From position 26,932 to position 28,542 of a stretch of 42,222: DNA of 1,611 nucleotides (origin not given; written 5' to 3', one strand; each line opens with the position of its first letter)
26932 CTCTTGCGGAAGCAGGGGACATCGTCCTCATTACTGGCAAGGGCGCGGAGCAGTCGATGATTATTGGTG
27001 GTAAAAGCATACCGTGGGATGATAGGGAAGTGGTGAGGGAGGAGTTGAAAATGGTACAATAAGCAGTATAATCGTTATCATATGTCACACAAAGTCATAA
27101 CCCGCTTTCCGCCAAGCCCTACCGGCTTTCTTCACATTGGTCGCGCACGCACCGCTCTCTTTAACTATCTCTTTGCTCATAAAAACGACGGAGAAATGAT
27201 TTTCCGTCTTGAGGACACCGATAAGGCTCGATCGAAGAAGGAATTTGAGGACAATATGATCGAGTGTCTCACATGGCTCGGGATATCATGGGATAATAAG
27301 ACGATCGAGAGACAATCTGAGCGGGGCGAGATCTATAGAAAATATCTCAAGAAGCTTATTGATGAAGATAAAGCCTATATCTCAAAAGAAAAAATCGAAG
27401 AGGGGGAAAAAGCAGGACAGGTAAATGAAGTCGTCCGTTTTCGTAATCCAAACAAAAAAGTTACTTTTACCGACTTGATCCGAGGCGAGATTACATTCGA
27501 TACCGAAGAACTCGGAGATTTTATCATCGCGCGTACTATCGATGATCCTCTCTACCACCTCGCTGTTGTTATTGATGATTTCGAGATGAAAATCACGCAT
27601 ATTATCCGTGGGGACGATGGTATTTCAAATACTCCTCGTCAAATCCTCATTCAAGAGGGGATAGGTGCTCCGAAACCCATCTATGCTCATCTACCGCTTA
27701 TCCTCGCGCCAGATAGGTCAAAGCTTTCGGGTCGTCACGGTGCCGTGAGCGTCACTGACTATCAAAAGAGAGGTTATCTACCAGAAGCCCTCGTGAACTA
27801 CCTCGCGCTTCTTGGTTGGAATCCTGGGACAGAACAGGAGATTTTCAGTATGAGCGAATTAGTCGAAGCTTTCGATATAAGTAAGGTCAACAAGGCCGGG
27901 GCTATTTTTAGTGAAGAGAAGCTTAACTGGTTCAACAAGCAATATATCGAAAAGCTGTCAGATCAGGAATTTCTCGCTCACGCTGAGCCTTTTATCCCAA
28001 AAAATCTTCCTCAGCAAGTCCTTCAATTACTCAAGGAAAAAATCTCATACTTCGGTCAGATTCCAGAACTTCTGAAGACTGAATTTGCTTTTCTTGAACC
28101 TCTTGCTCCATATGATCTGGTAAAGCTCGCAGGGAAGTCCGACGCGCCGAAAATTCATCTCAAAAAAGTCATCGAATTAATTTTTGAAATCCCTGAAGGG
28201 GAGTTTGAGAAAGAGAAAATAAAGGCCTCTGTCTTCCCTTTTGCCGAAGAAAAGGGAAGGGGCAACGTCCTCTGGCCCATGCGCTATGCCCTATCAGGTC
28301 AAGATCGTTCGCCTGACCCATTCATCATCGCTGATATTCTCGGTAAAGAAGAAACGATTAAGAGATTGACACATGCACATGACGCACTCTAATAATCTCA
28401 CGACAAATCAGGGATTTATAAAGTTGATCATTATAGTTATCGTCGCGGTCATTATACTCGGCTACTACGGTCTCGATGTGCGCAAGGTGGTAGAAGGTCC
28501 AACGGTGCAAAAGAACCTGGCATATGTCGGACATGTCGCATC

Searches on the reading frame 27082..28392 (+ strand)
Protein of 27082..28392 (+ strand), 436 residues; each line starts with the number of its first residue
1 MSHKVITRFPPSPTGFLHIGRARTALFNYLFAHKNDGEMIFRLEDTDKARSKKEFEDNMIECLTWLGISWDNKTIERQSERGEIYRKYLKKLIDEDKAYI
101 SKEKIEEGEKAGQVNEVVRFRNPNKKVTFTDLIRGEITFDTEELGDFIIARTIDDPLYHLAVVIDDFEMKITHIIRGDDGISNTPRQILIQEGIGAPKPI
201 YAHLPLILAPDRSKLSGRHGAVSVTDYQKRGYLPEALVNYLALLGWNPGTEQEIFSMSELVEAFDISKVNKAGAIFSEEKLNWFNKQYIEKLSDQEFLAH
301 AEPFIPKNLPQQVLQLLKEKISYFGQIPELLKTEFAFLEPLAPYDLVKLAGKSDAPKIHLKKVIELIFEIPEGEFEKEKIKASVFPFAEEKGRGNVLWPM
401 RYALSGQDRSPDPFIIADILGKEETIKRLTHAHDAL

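Call 14: search_protein_families(library=pfam, proteins=[window:27082-28392:+], max_evalue=0.00001)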
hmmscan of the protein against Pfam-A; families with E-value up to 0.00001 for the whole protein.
window:27082-28392:+ (436 aa): 2 families
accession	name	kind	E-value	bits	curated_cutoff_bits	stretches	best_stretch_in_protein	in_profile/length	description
PF00749.27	tRNA-synt_1c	-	8.8e-85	284.8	23.4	2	101-283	130-314/314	tRNA synthetases class I (E and Q), catalytic domain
PF19269.4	Anticodon_2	-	1e-18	68.5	23.6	1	296-432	1-140/141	Anticodon binding domain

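Call 38: find_encoding_contigs(protein=window:27082-28392:+, flank=10000, max_places=8)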
Protein window:27082-28392:+ (436 aa): 4 contigs read that carry it; 4 places shown.
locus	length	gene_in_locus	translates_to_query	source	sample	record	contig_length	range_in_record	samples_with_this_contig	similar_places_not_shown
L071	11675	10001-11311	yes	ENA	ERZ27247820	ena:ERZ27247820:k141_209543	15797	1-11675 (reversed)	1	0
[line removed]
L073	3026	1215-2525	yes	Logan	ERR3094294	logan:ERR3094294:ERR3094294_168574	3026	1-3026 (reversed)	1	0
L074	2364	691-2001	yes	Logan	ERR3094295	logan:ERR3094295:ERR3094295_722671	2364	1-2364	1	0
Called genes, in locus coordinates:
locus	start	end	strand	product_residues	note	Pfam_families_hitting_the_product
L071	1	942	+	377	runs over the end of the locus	PF03033:Glyco_transf_28, PF04101:Glyco_tran_28_C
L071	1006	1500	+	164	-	PF23951:DUF7282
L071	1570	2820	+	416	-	PF01551:Peptidase_M23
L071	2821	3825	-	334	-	PF02388:FemAB, PF13480:Acetyltransf_6, PF02388:FemAB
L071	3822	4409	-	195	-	PF02643:DUF192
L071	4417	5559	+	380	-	PF01168:Ala_racemase_N, PF00842:Ala_racemase_C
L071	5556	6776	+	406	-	-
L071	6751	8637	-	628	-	PF13522:GATase_6, PF13537:GATase_7, PF00733:Asn_synthase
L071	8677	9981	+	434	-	PF08245:Mur_ligase_M, PF02875:Mur_ligase_C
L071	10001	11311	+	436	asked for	PF00749:tRNA-synt_1c, PF19269:Anticodon_2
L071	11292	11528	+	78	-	-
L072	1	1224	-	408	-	?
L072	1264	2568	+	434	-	PF08245:Mur_ligase_M, PF02875:Mur_ligase_C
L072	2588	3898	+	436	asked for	PF00749:tRNA-synt_1c, PF19269:Anticodon_2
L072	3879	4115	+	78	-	-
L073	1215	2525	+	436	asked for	PF00749:tRNA-synt_1c, PF19269:Anticodon_2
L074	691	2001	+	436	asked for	PF00749:tRNA-synt_1c, PF19269:Anticodon_2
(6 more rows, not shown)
